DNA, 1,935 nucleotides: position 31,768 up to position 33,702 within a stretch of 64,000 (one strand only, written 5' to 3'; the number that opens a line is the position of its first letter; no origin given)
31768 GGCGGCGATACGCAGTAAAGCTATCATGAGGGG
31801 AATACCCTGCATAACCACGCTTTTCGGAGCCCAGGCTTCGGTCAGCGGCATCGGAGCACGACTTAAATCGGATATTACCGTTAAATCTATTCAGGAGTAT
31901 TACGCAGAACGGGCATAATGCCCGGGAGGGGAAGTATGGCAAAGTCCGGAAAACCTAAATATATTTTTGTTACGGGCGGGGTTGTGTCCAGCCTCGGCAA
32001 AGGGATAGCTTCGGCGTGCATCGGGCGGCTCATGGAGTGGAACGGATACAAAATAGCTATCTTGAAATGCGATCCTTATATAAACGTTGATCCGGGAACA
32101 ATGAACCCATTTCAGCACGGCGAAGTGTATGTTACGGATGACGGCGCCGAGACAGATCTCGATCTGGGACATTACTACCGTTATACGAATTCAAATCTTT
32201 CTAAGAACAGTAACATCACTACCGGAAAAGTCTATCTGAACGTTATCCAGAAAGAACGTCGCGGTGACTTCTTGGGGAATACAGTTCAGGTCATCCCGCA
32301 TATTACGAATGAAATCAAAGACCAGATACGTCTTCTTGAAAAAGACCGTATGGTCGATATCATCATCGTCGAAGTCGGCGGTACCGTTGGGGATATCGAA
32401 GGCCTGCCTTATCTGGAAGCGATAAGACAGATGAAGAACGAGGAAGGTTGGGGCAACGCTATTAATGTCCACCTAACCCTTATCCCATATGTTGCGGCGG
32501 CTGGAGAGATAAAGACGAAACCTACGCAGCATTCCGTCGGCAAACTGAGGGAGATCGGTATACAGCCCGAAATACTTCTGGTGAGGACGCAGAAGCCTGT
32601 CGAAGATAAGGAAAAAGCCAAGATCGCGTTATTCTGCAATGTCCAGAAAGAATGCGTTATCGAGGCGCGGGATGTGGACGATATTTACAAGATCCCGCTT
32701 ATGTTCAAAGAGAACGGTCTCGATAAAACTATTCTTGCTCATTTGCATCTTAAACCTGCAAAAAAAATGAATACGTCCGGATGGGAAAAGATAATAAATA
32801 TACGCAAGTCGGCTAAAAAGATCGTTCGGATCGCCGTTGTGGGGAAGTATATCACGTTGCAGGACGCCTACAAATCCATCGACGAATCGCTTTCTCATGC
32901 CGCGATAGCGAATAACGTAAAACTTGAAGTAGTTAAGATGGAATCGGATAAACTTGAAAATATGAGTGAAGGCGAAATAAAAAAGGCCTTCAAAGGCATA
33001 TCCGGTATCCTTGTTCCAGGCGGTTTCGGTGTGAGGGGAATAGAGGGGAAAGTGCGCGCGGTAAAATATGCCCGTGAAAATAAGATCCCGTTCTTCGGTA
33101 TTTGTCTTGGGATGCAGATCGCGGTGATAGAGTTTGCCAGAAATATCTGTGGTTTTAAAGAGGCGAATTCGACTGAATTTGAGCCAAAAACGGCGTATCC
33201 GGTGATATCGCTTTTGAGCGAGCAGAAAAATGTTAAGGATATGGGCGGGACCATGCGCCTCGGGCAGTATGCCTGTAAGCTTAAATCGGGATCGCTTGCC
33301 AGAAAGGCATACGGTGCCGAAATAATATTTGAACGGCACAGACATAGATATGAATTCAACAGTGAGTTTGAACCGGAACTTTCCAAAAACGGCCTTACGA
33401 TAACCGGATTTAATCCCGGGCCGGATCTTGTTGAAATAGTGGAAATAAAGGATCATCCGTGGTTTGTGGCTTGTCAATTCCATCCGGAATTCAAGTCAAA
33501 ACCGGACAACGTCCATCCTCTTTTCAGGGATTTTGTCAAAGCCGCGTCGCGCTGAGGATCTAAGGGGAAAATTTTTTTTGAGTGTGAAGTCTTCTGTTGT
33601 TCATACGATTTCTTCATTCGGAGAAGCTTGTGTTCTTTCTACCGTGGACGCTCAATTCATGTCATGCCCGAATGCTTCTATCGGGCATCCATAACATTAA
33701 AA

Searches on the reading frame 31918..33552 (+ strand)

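Call 11: search_protein_families(library=pfam, proteins=[window:31918-33552:+])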
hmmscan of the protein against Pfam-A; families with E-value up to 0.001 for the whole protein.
window:31918-33552:+ (545 aa): 3 families
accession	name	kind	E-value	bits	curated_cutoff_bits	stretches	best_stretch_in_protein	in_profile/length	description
PF06418.20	CTP_synth_N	-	1.5e-123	411.8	26.1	1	14-278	1-265/265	CTP synthase N-terminus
PF00117.34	GATase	-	8.2e-43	146.7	22.8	1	314-541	2-189/190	Glutamine amidotransferase class-I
PF07722.19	Peptidase_C26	-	4.8e-06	26.9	20.5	1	382-524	98-219/219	Peptidase C26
